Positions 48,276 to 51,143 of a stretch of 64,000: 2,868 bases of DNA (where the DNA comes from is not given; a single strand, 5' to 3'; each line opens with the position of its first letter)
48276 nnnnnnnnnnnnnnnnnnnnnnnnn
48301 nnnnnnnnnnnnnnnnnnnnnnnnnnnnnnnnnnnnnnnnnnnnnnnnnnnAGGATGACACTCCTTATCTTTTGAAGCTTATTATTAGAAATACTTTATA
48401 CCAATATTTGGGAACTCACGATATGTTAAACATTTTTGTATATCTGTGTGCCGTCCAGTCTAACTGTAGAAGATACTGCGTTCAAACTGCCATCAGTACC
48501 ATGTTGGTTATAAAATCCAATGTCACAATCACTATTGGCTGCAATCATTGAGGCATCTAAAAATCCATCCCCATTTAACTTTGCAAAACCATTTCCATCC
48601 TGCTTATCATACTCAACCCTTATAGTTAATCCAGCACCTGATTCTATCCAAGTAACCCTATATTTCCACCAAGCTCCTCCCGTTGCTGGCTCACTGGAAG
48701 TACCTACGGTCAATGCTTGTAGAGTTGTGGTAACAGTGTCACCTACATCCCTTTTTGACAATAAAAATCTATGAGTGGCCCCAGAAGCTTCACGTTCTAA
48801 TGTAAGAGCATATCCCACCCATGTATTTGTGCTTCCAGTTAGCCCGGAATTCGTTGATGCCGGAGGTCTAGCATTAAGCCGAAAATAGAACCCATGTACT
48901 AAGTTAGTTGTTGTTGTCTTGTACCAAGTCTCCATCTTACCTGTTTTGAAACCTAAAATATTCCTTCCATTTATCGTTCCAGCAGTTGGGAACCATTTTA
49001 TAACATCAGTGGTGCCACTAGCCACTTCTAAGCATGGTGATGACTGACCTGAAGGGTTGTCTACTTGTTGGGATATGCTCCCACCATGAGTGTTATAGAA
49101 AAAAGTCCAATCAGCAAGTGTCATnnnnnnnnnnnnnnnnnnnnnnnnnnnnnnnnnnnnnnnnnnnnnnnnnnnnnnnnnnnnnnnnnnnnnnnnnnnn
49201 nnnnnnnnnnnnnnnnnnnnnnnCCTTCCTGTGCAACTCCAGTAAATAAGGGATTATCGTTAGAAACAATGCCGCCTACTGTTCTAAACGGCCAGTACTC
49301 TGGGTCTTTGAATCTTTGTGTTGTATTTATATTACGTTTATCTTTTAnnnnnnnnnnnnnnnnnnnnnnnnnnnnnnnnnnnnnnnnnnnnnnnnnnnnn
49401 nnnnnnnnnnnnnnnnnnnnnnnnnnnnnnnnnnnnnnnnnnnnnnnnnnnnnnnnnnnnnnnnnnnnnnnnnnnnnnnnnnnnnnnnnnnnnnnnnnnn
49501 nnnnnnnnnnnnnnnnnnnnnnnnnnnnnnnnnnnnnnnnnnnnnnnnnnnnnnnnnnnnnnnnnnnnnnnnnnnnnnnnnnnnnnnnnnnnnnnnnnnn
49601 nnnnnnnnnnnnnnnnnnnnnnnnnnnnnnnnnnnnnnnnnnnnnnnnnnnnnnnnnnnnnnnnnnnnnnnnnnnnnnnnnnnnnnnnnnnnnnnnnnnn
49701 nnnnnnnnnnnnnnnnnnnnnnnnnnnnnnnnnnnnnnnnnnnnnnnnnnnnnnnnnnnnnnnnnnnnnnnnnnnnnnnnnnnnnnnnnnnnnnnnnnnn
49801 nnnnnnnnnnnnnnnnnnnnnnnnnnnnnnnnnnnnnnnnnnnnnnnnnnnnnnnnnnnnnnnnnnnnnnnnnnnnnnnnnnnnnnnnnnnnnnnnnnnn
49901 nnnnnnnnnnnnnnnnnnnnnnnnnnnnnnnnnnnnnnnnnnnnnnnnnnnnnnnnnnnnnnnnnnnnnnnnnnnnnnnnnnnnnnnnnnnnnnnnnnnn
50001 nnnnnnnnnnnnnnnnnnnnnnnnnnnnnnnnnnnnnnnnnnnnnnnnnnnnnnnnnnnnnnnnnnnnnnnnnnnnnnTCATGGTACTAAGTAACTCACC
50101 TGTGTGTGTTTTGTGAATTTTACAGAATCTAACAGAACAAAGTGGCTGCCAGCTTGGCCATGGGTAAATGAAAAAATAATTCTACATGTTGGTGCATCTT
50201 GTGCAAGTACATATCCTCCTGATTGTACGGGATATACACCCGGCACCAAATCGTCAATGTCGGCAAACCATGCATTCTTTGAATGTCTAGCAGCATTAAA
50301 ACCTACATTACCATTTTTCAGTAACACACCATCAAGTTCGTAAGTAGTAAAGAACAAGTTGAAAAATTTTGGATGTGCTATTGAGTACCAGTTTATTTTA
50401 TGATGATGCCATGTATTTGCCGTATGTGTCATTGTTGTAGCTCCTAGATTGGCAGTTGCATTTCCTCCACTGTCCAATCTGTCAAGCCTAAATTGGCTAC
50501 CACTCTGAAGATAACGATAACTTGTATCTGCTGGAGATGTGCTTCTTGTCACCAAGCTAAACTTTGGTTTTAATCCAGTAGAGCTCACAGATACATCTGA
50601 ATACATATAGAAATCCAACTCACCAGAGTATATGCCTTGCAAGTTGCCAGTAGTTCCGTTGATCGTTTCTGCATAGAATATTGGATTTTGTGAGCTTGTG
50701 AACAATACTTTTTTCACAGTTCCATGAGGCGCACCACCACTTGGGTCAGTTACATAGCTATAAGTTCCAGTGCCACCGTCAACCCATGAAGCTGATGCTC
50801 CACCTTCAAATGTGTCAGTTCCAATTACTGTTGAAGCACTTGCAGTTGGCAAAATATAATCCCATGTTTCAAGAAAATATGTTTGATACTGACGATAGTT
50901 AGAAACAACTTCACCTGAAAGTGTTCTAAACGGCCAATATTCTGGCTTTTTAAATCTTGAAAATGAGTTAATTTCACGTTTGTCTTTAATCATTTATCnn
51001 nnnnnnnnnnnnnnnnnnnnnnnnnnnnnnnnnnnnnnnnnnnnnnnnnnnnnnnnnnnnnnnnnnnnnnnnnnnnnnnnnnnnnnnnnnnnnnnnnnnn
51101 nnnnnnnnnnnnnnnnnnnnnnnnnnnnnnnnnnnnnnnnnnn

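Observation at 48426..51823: Fiber-gene array in which a conserved N-terminal anchor module is fused in one paralog and split off in two others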

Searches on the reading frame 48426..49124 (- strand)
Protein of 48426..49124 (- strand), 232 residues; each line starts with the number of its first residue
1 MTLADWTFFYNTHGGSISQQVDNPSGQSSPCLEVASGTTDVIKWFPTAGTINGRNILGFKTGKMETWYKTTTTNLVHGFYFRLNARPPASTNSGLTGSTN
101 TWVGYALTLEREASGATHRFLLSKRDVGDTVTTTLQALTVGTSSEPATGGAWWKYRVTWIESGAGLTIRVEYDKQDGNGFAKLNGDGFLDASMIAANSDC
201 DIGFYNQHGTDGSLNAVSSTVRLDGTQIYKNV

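Call 4: search_protein_families(library=pfam, max_evalue=0.1, proteins=[window:48426-49124:-])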
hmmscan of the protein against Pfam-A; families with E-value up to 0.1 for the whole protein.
window:48426-49124:- (232 aa): 0 families

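Call 5: search_protein_families(library=phrogs, max_evalue=0.1, proteins=[window:48426-49124:-])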
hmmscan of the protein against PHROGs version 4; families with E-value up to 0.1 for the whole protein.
window:48426-49124:- (232 aa): 0 families

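Call 59: predict_structure(alignment_id=A6)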
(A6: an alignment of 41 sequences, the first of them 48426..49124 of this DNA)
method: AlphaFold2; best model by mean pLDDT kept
length: 232 residues; sequences in the alignment: 41
mean_pLDDT: 86.9   pTM: 0.86
mean pLDDT of the five models: 86.9, 86.7, 86.3, 86.1, 84.6
residues with pLDDT >= 90: 144; 70-90: 55; 50-70: 31; < 50: 2
segments of 3 or more residues with pLDDT < 50: none
pLDDT, mean of each block of 10 residues (from residue 1): 87 85 95 86 91 95 95 83 76 64 91 78 92 91 61 95 97 94 96 95 86 69 95 88
secondary structure, 60 per line:
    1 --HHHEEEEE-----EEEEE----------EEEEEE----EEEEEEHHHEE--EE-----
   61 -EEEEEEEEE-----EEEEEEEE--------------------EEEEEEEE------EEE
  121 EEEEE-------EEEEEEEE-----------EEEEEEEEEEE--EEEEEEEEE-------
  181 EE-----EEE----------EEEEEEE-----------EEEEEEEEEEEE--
elements in order: E6-10 E16-20 E31-36 E41-46 E62-70 E76-83 E104-111 E118-125 E133-140 E152-162 E165-173 E188-190 E201-207 E219-230
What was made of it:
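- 48426..49124 (-): B4, a free lectin-like body (232 aa from ATG 49124, starts MTLADW). TAATG overlap with the A4 stop. AF2 model with pLDDT 86.9 and pTM 0.86 (call 59).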

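Call 63: fold_search(model_id=the predicted structure, library=pdb)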
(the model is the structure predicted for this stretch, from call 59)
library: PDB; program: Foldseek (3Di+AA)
matches with E <= 10: 1507; with E <= 0.001: 152
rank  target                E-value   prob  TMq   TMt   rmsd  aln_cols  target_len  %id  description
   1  2a71_A                2.4e-06  1.00  0.53  0.57   6.5       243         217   14  Crystal structure of Emp47p carbohydrate recognition domain (CRD), orthorhombic crystal form (released 2006-01-31)
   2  2a6x_B                2.5e-05  1.00  0.60  0.63   4.8       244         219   11  Crystal structure of Emp46p carbohydrate recognition domain (CRD), Y131F mutant (released 2006-01-31)
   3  9grw_A                2.8e-05  1.00  0.52  0.36   9.4       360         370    9  Structure of Heparinase I from Bacteroides eggerthii in complex with calcium cofactor (released 2025-09-24)
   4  9j5u_A                2.8e-05  0.99  0.27  0.09  17.6       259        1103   13  Cryo-EM structure of Bat SARS-like coronavirus Khosta-2 spike protein (released 2025-08-20)
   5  5ocq_B                4.1e-05  1.00  0.45  0.39  11.6       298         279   10  Crystal structure of the complex of the kappa-carrageenase from Pseudoalteromonas carrageenovora with an oligotetrasac (released 2017-10-18)
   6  9grw_B                4.6e-05  1.00  0.51  0.36   9.4       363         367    9  Structure of Heparinase I from Bacteroides eggerthii in complex with calcium cofactor (released 2025-09-24)
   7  9j6g_C                4.8e-05  0.98  0.25  0.09  18.0       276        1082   11  Cryo-EM structure of Bat SARS-like coronavirus Khosta-1 spike protein (released 2025-08-20)
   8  3imn                  7.9e-05  1.00  0.53  0.36   9.5       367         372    9  Crystal structure of heparin lyase I from Bacteroides thetaiotaomicron (released 2009-09-29)
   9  3n35                  1.0e-04  1.00  0.50  0.48   6.6       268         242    6  Erythrina corallodendron lectin mutant (Y106G) with N-Acetylgalactosamine (released 2011-03-30)
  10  7bbh_A                1.0e-04  0.99  0.26  0.09  15.7       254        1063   11  Structure of Coronavirus Spike from Smuggled Guangdong Pangolin (released 2020-12-30)
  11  3ujo_A                1.2e-04  1.00  0.45  0.42   9.2       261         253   12  Galactose-specific seed lectin from Dolichos lablab in complex with adenine and galactose (released 2012-11-14)
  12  1dyp                  1.2e-04  1.00  0.42  0.37  11.9       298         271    9  1,3-ALPHA-1,4-BETA-D-GALACTOSE-4-SULFATE-3,6-ANHYDRO-D-GALACTOSE 4 GALACTOHYDROLASE (released 2001-01-16)
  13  2e7t_A                1.4e-04  1.00  0.50  0.49   8.0       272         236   10  Crystal structure of basic winged bean lectin in complex with a blood group trisaccharide (released 2007-06-19)
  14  8xyh_A                1.4e-04  0.87  0.23  0.08  17.2       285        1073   11  Cryo-EM structure of BANAL-20-52 spike protein (6P) (released 2025-01-22)
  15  1uzy_B                1.5e-04  1.00  0.49  0.48   8.2       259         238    8  Erythrina crystagalli lectin (released 2004-06-22)
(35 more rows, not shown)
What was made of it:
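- On Concanavalin A-like lectin/glucanase fold: Foldseek E 2e-6 to 1e-4, TM-score 0.5-0.6 to Emp46p/47p, legume lectins, GH16 and heparinase I (calls 59, 63).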

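Call 72: fold_search(model_id=the predicted structure, library=viral)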
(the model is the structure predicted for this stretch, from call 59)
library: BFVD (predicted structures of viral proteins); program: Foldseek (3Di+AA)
matches with E <= 10: 1003; with E <= 0.001: 93
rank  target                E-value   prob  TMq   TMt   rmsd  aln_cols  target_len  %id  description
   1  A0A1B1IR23            3.1e-07  1.00  0.60  0.59   5.3       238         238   14  (no name in the UniProt tables at hand)
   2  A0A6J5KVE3            5.6e-07  1.00  0.54  0.13   5.7       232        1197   16  Major tropism determinant N-terminal domain-containing protein [uncultured Caudovirales phage]
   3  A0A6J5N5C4            1.0e-06  1.00  0.46  0.34   9.4       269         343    9  Major tropism determinant N-terminal domain-containing protein [uncultured Caudovirales phage]
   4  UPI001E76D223         1.4e-06  1.00  0.55  0.34   7.1       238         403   14  (no name look-up for this kind of identifier)
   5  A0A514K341            1.4e-06  1.00  0.46  0.37   7.3       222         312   18  Concanavalin A-like lectin/glucanases superfamily protein [Nitrosopumilus spindle-shaped virus]
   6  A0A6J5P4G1            1.4e-06  1.00  0.50  0.37   8.8       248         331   12  Concanavalin A-like lectin/glucanases superfamily [uncultured Caudovirales phage]
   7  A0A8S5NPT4            2.2e-06  1.00  0.56  0.31   5.1       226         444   14  Uncharacterized protein [Podoviridae sp. ctdDI2]
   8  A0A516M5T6            2.2e-06  1.00  0.47  0.10   6.4       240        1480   12  (no name in the UniProt tables at hand)
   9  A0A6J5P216            2.9e-06  1.00  0.58  0.46   5.3       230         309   11  Uncharacterized protein [uncultured Caudovirales phage]
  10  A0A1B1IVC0            4.4e-06  1.00  0.57  0.51   4.9       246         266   15  (no name in the UniProt tables at hand)
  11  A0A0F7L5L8            4.4e-06  1.00  0.52  0.14   5.2       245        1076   13  Sialidase domain-containing protein [uncultured marine virus]
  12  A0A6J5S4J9            5.4e-06  1.00  0.49  0.44   7.9       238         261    9  Uncharacterized protein [uncultured Caudovirales phage]
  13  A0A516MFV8            5.6e-06  1.00  0.60  0.54   5.2       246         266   12  (no name in the UniProt tables at hand)
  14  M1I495                7.6e-06  1.00  0.48  0.30   8.0       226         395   11  (no name in the UniProt tables at hand)
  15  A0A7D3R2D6            8.9e-06  1.00  0.53  0.24   7.8       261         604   11  Uncharacterized protein [Fadolivirus FV1/VV64]
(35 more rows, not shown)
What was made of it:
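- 48426..49124 (-): ConA-like lectin/glucanase jelly roll (calls 63, 72).
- Closest known: Concanavalin A-like lectin/glucanase superfamily. Same: Viral proteins annotated as ConA-like match in BFVD (call 72).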

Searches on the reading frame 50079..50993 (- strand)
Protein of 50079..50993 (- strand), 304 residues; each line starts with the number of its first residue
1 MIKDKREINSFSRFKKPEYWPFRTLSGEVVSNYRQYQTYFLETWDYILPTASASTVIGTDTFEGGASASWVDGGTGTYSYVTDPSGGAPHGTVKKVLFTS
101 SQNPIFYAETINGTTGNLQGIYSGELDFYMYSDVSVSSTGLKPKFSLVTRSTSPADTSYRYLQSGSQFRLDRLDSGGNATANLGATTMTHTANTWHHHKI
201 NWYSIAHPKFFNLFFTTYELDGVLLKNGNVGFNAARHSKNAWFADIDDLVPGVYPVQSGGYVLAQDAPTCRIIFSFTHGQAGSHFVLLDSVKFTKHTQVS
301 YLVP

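Call 4: search_protein_families(library=pfam, max_evalue=0.1, proteins=[window:50079-50993:-])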
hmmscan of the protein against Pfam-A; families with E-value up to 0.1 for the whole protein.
window:50079-50993:- (304 aa): 0 families

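Call 5: search_protein_families(library=phrogs, max_evalue=0.1, proteins=[window:50079-50993:-])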
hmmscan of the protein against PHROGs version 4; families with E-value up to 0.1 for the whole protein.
window:50079-50993:- (304 aa): 0 families

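Call 14: find_related_loci(query=window:50079-50993:-, collection=viral_contigs, flank=10000)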
Query window:50079-50993:- (304 aa) in viral_contigs; peptide patterns used: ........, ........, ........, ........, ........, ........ (x = any residue, [..] = any of these).
2 stretches matched a pattern, but none encodes a relative of the query by tblastn (E <= 1e-3).

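Call 70: predict_structure(alignment_id=A8)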
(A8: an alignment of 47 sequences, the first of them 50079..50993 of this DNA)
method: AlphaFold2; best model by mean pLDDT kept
length: 304 residues; sequences in the alignment: 47
mean_pLDDT: 70.1   pTM: 0.70
mean pLDDT of the five models: 70.1, 69.5, 68.5, 67.9, 66.1
residues with pLDDT >= 90: 51; 70-90: 116; 50-70: 83; < 50: 54
segments of 3 or more residues with pLDDT < 50: 2-13, 22-25, 28-44, 228-239, 255-258
pLDDT, mean of each block of 10 residues (from residue 1): 45 51 50 43 58 90 77 88 83 91 83 65 89 84 71 56 64 73 73 91 73 70 64 40 60 50 60 84 92 90 63
secondary structure, 60 per line:
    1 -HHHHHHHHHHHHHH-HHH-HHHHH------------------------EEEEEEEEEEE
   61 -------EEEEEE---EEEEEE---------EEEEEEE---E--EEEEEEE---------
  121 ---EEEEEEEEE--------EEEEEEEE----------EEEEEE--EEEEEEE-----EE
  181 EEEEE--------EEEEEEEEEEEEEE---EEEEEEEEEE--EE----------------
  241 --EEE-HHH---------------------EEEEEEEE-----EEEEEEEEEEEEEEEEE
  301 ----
elements in order: H2-15 H21-25 E50-60 E68-73 E77-82 E92-98 E105-111 E124-132 E141-148 E159-164 E167-173 E179-185 E194-207 E211-220 E243-245 E271-278 E284-300
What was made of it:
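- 50079..50993 (-): A2B2, an adaptor that carries its own body (304 aa): anchor 1-38, one repeat (FLETW), then a ConA-like body of the 'anchored' clade. AF2 model: the body is ordered, while anchor residues 1-44 have low confidence (call 70).
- The anchor is predicted only at low confidence (pLDDT 43-51, call 70). The anchor is predicted to be disordered or helical at low confidence (call 70).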

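Call 86: fold_search(model_id=the predicted structure, library=pdb)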
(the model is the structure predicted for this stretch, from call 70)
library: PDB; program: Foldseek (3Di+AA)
matches with E <= 10: 1037; with E <= 0.001: 127
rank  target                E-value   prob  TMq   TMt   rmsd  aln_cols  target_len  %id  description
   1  6yp6                  4.9e-07  1.00  0.41  0.53   7.3       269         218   13  Structural annotation of the conserved carbohydrate esterase vb_24B_21 from Shiga toxin-encoding bacteriophage phi24B (released 2020-09-16)
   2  8q29_A                6.4e-07  1.00  0.49  0.60   5.6       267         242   10  TtX122A - A domain of unknown function from the Teredinibacter turnerae protein TERTU_3803 (released 2024-03-13)
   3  8q2a_A                2.2e-06  1.00  0.48  0.60   5.7       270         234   12  TtX122B - A domain of unknown function from the Teredinibacter turnerae protein TERTU_2913 (released 2024-03-13)
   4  2a71_A                3.1e-06  1.00  0.45  0.60   6.5       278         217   10  Crystal structure of Emp47p carbohydrate recognition domain (CRD), orthorhombic crystal form (released 2006-01-31)
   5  5gmt_A                3.1e-06  1.00  0.47  0.52   6.4       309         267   10  Crystal structure of the marine PL-14 alginate lyase from Aplysia kurodai (released 2017-01-04)
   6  8q28_A                3.4e-06  1.00  0.48  0.59   5.5       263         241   10  Se-Met labelled TtX122A - A domain of unknown function from the Teredinibacter turnerae protein TERTU_3803 (released 2024-03-13)
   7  1af9                  5.5e-06  1.00  0.32  0.24  10.7       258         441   10  TETANUS NEUROTOXIN C FRAGMENT (released 1998-04-29)
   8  5gmt_B                5.8e-06  1.00  0.41  0.46   6.9       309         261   10  Crystal structure of the marine PL-14 alginate lyase from Aplysia kurodai (released 2017-01-04)
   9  3mpp                  1.1e-05  1.00  0.39  0.31   6.2       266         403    9  Botulinum Neurotoxin Type G Receptor Binding Domain (released 2010-06-16)
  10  6t2s_AAA              1.1e-05  1.00  0.43  0.52   8.7       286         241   11  Prominent members of the human gut microbiota express endo-acting O-glycanases to initiate mucin breakdown (released 2020-07-08)
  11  8axi_B                1.7e-05  1.00  0.31  0.18  10.2       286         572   13  Sialidases and Fucosidases of Akkermansia muciniphila are key for rapid growth on colonic mucin and nutrient sharing a (released 2023-03-01)
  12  2a71_D                2.0e-05  1.00  0.41  0.55   5.1       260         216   11  Crystal structure of Emp47p carbohydrate recognition domain (CRD), orthorhombic crystal form (released 2006-01-31)
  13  5eyx_A                2.1e-05  1.00  0.34  0.41  11.2       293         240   10  Monoclinic Form of Centrolobium tomentosum seed lectin (CTL) complexed with Man1-3Man-OMe. (released 2016-03-16)
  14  1gv9                  2.3e-05  1.00  0.38  0.49   6.4       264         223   10  p58/ERGIC-53 (released 2002-02-28)
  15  8axs_B                2.3e-05  1.00  0.34  0.20   9.5       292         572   13  Sialidases and Fucosidases of Akkermansia muciniphila are key for rapid growth on colonic mucin and nutrient sharing a (released 2023-03-01)
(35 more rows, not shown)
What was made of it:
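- Closest known: Concanavalin A-like lectin/glucanase superfamily. Same: Foldseek probability 1.0, TM-score 0.5-0.6 to these structures (calls 63, 86).
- Matches include the Emp46p/Emp47p CRDs, legume lectins, GH16, heparinase I and PL7 lyases, plus viral ConA-like proteins and proteins containing an Mtd N-terminal domain (calls 59, 63, 72, 86).
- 50079..50993 (-): The fold matches ConA-like lectins and lyases (call 86).
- On Concanavalin A-like lectin/glucanase fold: The A2B2 model gives similar matches (call 86).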

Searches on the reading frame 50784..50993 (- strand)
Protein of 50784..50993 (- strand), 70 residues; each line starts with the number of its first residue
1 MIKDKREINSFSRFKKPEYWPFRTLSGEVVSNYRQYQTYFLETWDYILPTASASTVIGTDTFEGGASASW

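Call 12: find_homologous_proteins(query=A1, max_evalue=0.01)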
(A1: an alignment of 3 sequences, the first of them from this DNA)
Query A1 (3 sequences) (70 aa, profile of the alignment): 2 proteins with E <= 0.01 among 4 candidates.
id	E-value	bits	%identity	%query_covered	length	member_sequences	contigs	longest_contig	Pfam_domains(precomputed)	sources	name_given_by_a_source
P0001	2.9e-30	122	50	71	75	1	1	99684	-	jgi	-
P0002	2.7e-28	116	66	46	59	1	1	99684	-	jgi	-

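Call 13: find_encoding_contigs(protein=P0001, flank=10000, max_places=5)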
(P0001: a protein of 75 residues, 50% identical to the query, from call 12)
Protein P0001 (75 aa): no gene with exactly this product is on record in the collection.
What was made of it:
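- Tried and rejected: Looking up P0001 by exact sequence found nothing on record (call 13).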

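Call 16: find_related_loci(query=A1, collection=metagenome_contigs, flank=10000)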
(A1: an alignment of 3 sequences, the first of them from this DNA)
Query A1 (70 aa) in metagenome_contigs; peptide patterns used: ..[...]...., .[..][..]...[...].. (x = any residue, [..] = any of these).
143 stretches matched a pattern, but none encodes a relative of the query by tblastn (E <= 1e-3).
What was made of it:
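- Tried and rejected: The anchor profile in metagenome contigs gave nothing (call 16).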

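Call 35: find_homologous_proteins(query=A4, max_evalue=1)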
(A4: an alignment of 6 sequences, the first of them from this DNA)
Query A4 (6 sequences) (70 aa, profile of the alignment): 2 proteins with E <= 1 among 94 candidates.
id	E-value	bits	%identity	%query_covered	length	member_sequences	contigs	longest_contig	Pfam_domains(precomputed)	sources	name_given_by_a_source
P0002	5.3e-20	89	66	46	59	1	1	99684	-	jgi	-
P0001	1.6e-17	81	50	71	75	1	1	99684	-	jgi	-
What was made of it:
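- Tried and rejected: The word-indexed protein search with the anchor profile, run twice, returned only the window's own A1 and A4 (calls 12, 35).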
